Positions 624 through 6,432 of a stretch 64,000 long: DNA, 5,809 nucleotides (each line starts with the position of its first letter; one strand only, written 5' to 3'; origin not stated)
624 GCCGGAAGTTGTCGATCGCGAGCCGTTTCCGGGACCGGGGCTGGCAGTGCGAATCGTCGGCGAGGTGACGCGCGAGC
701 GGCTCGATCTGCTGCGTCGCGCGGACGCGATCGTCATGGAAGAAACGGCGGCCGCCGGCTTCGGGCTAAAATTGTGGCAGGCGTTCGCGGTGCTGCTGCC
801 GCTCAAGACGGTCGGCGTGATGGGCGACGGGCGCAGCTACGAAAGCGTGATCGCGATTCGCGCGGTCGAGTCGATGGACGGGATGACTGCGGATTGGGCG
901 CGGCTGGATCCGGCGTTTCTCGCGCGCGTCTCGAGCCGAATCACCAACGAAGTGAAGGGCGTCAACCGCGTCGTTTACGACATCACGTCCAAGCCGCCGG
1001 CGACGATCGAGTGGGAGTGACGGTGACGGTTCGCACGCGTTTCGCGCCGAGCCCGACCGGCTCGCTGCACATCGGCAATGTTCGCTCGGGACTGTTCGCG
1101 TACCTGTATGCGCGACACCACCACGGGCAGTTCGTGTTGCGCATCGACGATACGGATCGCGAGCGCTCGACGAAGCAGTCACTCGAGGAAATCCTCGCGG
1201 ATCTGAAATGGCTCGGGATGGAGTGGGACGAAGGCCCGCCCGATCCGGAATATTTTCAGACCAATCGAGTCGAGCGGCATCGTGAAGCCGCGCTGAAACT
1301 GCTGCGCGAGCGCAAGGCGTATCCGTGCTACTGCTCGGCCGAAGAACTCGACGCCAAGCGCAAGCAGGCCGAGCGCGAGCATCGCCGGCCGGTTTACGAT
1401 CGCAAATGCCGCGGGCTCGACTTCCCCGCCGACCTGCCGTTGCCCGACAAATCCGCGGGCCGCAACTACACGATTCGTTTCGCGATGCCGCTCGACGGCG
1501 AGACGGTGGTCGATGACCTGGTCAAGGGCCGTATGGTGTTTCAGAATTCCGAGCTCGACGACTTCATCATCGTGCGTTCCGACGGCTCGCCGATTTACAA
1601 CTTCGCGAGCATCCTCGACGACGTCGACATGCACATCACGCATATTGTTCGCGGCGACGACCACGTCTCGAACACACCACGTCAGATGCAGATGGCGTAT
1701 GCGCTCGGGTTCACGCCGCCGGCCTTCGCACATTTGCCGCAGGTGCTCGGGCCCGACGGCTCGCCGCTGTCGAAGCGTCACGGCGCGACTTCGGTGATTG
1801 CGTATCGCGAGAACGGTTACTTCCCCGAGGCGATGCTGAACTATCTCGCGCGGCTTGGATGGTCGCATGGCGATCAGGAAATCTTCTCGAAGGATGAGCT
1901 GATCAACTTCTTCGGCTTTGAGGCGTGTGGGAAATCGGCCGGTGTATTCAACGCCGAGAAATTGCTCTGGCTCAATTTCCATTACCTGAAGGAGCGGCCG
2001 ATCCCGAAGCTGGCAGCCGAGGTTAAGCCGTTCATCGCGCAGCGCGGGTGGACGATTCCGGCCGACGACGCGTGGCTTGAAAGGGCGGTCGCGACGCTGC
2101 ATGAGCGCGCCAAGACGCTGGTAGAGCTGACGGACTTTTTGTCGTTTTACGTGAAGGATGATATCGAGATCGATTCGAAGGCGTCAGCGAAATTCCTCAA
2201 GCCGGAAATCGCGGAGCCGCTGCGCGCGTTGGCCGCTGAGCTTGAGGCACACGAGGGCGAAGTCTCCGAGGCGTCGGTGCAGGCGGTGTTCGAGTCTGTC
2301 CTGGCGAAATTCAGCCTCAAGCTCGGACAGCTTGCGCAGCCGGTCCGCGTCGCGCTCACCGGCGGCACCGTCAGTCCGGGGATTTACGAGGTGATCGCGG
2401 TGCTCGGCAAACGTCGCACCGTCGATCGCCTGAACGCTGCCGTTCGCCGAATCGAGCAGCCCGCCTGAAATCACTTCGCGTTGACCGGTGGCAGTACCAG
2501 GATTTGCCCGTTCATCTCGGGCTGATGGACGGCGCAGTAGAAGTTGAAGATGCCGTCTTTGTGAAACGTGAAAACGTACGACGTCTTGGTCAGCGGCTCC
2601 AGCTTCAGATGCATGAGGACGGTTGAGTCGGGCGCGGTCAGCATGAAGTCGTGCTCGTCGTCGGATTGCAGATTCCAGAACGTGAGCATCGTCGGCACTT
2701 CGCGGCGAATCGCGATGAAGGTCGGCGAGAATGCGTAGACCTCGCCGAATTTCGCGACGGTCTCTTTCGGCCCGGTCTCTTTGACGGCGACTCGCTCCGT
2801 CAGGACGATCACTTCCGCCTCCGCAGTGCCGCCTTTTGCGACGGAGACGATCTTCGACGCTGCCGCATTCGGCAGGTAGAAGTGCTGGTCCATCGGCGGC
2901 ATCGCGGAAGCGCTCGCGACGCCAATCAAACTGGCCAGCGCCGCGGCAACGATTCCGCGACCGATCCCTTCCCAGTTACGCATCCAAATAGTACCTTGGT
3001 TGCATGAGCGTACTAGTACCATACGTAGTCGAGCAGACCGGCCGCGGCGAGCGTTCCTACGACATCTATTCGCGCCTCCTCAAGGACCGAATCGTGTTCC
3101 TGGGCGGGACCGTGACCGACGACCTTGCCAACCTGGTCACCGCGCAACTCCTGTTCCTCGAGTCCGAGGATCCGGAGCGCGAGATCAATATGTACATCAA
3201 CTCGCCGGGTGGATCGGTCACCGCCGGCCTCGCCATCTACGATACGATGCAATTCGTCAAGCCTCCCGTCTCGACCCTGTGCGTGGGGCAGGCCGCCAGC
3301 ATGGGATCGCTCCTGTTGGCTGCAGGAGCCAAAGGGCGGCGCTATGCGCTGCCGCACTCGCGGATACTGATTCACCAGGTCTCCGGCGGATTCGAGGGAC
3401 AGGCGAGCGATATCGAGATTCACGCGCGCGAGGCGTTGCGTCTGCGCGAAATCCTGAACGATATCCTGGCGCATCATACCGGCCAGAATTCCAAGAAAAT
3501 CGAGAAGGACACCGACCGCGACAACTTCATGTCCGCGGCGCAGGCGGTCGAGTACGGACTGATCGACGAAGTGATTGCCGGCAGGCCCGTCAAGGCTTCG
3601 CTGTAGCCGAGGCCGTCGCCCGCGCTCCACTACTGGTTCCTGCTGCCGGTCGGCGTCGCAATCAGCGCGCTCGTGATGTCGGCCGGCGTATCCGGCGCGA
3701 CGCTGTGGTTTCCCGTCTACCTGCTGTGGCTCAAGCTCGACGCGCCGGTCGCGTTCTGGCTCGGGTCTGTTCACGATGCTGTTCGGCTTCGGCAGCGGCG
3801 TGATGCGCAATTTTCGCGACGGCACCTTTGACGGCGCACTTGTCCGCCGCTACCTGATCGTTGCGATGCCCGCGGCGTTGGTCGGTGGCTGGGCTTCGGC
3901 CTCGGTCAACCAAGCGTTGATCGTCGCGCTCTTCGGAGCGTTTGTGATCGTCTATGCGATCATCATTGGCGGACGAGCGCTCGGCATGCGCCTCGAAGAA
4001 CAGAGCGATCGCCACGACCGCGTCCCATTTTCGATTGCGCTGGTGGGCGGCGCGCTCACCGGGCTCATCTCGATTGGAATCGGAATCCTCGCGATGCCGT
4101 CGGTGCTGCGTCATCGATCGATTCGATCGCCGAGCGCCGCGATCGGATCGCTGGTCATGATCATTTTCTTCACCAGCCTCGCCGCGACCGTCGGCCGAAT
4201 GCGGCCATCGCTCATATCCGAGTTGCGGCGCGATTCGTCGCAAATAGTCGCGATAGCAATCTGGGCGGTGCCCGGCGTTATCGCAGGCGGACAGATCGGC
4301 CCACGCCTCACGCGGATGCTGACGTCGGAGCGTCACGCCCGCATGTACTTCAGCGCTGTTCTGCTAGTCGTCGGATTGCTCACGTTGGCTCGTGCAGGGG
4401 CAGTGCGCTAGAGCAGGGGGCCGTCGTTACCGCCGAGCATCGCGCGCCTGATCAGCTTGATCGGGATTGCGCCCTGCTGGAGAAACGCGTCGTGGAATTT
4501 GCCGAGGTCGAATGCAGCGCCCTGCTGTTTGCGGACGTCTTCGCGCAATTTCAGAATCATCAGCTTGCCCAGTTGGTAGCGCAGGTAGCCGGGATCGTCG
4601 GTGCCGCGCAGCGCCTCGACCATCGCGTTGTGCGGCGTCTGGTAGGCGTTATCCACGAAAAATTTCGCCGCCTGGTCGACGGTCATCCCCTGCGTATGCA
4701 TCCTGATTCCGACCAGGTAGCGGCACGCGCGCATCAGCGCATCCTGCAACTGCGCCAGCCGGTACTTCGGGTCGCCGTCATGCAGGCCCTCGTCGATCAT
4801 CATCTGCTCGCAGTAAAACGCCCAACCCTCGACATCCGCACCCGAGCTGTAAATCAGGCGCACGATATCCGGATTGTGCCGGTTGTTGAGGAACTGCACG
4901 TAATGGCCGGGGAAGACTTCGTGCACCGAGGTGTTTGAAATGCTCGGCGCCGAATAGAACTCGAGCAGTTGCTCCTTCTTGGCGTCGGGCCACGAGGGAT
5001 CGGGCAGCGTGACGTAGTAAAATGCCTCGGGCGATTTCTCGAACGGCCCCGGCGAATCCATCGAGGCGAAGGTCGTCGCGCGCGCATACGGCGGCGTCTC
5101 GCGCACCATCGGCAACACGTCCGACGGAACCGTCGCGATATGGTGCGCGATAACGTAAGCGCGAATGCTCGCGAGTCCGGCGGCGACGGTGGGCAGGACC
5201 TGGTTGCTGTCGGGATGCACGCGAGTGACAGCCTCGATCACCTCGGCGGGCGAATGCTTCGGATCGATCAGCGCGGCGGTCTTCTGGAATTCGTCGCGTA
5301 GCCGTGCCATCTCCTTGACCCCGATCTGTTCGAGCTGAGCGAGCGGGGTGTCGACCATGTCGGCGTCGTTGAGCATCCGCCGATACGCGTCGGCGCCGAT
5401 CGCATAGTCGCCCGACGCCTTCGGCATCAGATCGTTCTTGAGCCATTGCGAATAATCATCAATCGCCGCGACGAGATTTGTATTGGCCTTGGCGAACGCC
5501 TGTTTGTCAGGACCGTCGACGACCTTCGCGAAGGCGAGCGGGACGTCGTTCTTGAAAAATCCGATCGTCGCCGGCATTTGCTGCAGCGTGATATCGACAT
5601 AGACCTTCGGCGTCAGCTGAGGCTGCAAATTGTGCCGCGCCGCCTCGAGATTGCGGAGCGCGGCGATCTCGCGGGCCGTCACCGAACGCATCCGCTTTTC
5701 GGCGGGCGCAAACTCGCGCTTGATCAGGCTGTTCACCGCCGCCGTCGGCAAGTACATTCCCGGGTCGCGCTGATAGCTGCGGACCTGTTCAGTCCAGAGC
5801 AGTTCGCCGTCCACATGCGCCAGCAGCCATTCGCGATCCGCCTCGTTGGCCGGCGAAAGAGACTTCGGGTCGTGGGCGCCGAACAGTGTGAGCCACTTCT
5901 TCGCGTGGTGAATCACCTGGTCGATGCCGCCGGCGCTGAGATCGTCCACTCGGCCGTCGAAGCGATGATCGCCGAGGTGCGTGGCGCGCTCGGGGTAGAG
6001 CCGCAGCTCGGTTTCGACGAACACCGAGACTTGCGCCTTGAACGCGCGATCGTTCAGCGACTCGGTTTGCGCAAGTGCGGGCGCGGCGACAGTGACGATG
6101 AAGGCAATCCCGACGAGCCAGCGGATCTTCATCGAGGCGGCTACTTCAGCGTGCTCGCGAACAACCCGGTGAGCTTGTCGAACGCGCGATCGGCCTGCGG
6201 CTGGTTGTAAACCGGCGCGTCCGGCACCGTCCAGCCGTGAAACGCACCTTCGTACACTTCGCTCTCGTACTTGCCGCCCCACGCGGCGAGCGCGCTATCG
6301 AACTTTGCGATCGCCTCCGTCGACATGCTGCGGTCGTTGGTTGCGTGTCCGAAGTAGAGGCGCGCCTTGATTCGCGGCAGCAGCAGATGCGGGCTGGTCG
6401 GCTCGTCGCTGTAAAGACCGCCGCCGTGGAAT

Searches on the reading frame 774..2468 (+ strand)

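Call 22: search_protein_families(library=pfam, proteins=[window:774-2468:+], max_evalue=0.001)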
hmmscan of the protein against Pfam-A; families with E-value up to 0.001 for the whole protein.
window:774-2468:+ (564 aa): 2 families
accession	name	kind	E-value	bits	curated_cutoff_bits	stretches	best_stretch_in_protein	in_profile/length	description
PF00749.27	tRNA-synt_1c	-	7.3e-90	301.5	23.4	1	86-399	2-314/314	tRNA synthetases class I (E and Q), catalytic domain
PF19269.4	Anticodon_2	-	3.8e-34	118.5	23.6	1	412-556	1-140/141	Anticodon binding domain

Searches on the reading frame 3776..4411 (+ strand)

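Call 22: search_protein_families(library=pfam, proteins=[window:3776-4411:+], max_evalue=0.001)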
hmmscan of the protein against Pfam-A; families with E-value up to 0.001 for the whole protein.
window:3776-4411:+ (211 aa): 1 family
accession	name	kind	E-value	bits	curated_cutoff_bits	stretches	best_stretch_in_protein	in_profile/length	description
PF01925.25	TauE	-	1.3e-21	77.8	32.6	1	2-201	45-235/237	Sulfite exporter TauE/SafE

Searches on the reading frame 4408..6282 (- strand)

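Call 22: search_protein_families(library=pfam, proteins=[window:4408-6282:-], max_evalue=0.001)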
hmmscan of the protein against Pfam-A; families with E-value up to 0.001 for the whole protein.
window:4408-6282:- (624 aa): 1 family
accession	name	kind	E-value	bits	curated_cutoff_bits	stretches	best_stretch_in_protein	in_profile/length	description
PF05960.17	DUF885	-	2.2e-98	331.6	32.4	1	97-615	1-532/532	Bacterial protein of unknown function (DUF885)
